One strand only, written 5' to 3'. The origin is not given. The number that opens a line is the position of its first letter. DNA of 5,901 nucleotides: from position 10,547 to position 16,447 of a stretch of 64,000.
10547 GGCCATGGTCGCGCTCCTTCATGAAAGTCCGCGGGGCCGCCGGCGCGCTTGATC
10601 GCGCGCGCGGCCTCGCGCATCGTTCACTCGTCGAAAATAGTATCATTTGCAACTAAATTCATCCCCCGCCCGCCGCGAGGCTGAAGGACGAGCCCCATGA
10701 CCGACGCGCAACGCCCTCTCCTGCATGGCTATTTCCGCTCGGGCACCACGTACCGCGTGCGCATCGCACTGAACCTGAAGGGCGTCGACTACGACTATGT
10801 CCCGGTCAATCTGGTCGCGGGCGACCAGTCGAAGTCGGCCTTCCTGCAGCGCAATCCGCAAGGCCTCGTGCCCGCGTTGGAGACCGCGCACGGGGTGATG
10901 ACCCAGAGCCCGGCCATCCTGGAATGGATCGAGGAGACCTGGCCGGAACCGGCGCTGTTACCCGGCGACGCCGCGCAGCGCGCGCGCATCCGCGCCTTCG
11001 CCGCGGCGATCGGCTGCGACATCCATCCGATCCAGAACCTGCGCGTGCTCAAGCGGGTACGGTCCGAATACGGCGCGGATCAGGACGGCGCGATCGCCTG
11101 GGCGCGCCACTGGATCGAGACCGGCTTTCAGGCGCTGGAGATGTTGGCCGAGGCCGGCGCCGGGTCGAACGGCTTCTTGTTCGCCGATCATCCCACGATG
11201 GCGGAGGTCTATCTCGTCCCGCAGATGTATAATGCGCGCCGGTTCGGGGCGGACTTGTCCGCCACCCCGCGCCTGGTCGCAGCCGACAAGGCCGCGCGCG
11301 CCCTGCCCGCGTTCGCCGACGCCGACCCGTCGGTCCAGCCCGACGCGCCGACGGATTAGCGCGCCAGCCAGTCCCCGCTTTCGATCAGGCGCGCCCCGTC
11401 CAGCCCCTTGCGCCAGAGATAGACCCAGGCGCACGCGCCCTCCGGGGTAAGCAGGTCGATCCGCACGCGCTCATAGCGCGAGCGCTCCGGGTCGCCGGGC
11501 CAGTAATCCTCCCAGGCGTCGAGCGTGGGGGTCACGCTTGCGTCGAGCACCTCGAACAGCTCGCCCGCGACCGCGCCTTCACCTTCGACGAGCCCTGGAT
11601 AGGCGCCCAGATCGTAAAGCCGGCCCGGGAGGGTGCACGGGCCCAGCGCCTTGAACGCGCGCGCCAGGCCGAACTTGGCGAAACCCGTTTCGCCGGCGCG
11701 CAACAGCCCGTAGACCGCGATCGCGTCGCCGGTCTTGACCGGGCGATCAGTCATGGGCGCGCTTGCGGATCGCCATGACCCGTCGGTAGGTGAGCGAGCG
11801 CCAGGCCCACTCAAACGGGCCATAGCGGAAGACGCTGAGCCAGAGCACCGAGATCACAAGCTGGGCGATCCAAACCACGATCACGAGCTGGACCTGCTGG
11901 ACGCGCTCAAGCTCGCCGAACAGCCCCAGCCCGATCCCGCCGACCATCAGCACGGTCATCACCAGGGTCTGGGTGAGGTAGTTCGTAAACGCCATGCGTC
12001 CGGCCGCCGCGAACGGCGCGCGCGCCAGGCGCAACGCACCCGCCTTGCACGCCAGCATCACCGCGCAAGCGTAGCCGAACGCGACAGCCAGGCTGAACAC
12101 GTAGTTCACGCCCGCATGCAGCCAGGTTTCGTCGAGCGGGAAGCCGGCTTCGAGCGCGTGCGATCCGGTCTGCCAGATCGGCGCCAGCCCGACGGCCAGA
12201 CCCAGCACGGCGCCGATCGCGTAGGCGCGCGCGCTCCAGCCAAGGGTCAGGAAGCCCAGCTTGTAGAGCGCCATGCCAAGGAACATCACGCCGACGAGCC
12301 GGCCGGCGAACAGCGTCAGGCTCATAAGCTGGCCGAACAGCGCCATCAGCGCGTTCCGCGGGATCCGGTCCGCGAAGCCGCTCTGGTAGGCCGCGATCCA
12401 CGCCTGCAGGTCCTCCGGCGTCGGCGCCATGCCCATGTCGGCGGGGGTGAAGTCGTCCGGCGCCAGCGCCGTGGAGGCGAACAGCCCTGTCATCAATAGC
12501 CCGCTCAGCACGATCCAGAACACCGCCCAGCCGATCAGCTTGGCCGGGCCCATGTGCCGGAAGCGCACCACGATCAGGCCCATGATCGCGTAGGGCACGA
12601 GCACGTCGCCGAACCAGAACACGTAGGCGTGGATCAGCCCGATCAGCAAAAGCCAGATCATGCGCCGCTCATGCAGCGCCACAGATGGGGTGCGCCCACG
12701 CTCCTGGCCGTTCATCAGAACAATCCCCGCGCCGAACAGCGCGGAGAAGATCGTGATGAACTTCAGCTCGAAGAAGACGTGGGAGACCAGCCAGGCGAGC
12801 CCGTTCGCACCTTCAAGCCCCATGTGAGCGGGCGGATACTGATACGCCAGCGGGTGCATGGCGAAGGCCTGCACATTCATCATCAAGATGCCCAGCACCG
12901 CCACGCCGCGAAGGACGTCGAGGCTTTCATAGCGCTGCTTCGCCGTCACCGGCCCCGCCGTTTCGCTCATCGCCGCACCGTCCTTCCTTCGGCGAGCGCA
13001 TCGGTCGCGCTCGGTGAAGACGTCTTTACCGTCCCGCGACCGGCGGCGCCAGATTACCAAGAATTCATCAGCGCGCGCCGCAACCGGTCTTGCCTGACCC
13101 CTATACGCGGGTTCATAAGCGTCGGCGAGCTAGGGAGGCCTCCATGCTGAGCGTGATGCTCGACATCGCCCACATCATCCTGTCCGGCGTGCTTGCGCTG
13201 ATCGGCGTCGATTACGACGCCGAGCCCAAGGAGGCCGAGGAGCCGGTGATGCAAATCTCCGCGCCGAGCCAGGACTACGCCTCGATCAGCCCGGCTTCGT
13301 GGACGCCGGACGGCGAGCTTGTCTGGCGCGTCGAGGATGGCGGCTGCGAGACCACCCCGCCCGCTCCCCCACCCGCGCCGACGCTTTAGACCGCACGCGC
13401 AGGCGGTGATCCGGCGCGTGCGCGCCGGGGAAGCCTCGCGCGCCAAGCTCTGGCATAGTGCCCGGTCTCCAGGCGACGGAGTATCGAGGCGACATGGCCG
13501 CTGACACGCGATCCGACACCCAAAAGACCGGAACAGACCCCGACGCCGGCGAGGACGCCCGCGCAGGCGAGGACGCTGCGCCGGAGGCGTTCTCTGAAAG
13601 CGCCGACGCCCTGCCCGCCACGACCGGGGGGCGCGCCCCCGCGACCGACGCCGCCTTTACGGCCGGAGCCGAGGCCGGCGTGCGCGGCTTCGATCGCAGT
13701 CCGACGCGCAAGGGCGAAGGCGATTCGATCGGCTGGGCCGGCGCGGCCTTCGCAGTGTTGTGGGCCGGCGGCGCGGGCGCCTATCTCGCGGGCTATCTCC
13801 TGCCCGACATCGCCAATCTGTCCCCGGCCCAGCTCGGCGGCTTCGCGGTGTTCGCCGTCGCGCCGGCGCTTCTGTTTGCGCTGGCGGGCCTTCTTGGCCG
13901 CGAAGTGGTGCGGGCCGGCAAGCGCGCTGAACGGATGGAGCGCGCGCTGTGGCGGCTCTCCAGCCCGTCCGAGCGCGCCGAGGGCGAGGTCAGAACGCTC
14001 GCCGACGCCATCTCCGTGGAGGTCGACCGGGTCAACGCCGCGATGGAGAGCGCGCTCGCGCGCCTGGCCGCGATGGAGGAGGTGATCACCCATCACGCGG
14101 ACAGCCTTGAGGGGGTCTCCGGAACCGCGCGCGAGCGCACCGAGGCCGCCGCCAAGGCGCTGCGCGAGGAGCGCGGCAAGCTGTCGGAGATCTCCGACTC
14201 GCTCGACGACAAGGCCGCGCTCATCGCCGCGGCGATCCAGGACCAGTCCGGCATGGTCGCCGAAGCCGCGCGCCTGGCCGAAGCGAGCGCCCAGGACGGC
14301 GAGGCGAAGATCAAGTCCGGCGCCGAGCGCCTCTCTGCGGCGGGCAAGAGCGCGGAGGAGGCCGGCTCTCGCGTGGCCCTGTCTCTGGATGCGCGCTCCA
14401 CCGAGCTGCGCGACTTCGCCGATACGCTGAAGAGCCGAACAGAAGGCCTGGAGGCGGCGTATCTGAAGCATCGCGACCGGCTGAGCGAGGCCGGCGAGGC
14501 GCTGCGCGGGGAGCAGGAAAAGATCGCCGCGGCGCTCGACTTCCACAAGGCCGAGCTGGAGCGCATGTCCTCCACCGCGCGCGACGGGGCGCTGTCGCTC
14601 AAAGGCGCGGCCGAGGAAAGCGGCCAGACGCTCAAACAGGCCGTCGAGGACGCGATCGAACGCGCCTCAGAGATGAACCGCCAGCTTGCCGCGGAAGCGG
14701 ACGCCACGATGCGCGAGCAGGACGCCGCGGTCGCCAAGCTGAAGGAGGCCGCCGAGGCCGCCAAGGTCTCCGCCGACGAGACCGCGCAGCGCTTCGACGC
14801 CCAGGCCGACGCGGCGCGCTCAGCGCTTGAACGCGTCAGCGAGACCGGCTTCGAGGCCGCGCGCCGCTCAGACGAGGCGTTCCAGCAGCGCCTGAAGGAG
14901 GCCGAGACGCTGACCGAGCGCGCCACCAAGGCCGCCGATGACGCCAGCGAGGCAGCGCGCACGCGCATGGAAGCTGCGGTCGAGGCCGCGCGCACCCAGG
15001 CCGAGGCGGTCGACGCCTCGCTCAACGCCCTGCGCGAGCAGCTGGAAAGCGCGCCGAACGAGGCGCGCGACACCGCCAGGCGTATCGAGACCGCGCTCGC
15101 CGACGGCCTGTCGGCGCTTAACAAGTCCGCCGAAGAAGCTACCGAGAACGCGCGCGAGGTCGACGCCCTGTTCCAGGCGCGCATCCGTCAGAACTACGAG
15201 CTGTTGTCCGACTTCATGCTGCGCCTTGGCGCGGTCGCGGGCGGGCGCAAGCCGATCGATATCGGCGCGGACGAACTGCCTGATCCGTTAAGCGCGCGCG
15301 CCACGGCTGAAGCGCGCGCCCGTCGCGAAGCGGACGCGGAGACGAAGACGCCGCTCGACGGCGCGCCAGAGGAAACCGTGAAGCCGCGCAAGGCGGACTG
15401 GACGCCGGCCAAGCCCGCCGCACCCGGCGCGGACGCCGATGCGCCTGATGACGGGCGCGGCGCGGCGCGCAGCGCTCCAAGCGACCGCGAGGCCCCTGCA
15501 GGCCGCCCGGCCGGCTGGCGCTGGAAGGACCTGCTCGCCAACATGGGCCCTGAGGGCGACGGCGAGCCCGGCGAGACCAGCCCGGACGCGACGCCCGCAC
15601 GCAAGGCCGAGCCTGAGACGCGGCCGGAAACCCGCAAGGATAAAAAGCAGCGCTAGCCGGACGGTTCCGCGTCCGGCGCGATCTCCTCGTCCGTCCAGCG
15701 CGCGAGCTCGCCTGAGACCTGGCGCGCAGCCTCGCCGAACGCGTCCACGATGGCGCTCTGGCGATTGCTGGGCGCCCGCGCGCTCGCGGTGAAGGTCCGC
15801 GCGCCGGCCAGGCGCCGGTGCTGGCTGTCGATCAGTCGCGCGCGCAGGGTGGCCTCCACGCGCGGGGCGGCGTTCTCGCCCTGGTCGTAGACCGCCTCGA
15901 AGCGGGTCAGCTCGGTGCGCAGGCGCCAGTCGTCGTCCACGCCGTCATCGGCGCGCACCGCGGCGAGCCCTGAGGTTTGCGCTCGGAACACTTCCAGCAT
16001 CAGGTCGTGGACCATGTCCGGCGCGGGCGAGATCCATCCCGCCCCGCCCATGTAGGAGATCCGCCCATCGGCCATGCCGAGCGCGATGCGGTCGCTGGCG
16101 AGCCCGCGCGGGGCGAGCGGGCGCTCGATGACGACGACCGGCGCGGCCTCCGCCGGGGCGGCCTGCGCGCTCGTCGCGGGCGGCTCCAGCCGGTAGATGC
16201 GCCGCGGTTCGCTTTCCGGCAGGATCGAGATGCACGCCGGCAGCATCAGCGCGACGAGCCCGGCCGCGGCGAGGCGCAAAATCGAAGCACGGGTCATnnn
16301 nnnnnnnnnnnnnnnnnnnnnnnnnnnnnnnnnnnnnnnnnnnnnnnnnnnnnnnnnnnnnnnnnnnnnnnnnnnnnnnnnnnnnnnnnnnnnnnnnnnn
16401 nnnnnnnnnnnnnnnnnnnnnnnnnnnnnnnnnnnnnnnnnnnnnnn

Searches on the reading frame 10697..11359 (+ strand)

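Call 43: search_protein_families(library=pfam, proteins=[window:10697-11359:+], max_evalue=0.001)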
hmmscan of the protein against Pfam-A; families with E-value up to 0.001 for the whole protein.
window:10697-11359:+ (220 aa): 4 families
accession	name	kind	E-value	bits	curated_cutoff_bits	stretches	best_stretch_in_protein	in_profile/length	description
PF13417.12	GST_N_3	-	7.6e-14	52.2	22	1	9-85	1-74/75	Glutathione S-transferase, N-terminal domain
PF13409.12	GST_N_2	-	8.2e-14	52.4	25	1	18-81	5-70/70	Glutathione S-transferase, N-terminal domain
PF02798.26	GST_N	-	7.8e-13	49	20.9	1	14-79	10-75/76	Glutathione S-transferase, N-terminal domain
PF13410.11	GST_C_2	-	6.6e-05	23.4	24.9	1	134-185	2-52/69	Glutathione S-transferase, C-terminal domain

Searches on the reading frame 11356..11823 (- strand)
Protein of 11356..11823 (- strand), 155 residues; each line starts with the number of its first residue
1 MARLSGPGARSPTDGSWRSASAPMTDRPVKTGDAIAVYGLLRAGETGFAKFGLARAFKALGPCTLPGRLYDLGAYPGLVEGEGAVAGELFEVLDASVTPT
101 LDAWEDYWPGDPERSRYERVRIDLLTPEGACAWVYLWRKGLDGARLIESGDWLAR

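Call 43: search_protein_families(library=pfam, proteins=[window:11356-11823:-], max_evalue=0.001)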
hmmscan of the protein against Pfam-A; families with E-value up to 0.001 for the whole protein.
window:11356-11823:- (155 aa): 1 family
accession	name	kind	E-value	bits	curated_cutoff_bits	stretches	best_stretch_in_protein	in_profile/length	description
PF06094.17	GGACT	-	1.6e-22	80.8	22.8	1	36-153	2-119/120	Gamma-glutamyl cyclotransferase, AIG2-like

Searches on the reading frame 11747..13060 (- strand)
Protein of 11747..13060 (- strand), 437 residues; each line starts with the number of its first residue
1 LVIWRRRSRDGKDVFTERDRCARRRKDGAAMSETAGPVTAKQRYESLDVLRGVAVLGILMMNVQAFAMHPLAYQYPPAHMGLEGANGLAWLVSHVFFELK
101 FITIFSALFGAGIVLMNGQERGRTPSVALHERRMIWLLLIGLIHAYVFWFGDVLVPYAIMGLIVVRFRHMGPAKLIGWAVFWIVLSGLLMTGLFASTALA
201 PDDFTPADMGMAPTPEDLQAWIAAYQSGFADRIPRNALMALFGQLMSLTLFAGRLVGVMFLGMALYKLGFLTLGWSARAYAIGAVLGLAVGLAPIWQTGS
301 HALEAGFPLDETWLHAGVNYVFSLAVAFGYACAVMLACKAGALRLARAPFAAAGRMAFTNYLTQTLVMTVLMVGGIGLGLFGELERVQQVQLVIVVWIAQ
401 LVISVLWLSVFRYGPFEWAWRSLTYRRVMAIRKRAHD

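Call 43: search_protein_families(library=pfam, proteins=[window:11747-13060:-], max_evalue=0.001)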
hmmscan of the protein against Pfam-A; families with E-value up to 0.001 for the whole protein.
window:11747-13060:- (437 aa): 1 family
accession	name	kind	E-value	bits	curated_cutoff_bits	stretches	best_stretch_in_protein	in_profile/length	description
PF04235.18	DUF418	-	3e-38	131.8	23.6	1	265-426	1-162/163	Protein of unknown function (DUF418)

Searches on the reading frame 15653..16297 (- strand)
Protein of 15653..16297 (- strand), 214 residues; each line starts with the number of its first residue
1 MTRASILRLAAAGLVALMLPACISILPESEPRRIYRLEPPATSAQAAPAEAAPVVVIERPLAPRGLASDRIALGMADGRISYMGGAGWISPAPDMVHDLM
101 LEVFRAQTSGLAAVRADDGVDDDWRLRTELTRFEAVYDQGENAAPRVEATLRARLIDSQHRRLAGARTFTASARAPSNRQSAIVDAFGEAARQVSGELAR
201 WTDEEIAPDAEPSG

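Call 43: search_protein_families(library=pfam, proteins=[window:15653-16297:-], max_evalue=0.001)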
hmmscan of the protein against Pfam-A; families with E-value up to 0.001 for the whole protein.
window:15653-16297:- (214 aa): 1 family
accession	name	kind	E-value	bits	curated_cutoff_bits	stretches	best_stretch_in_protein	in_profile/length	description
PF03886.18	ABC_trans_aux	-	2.8e-19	69.7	26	1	35-199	1-161/161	ABC-type transport auxiliary lipoprotein component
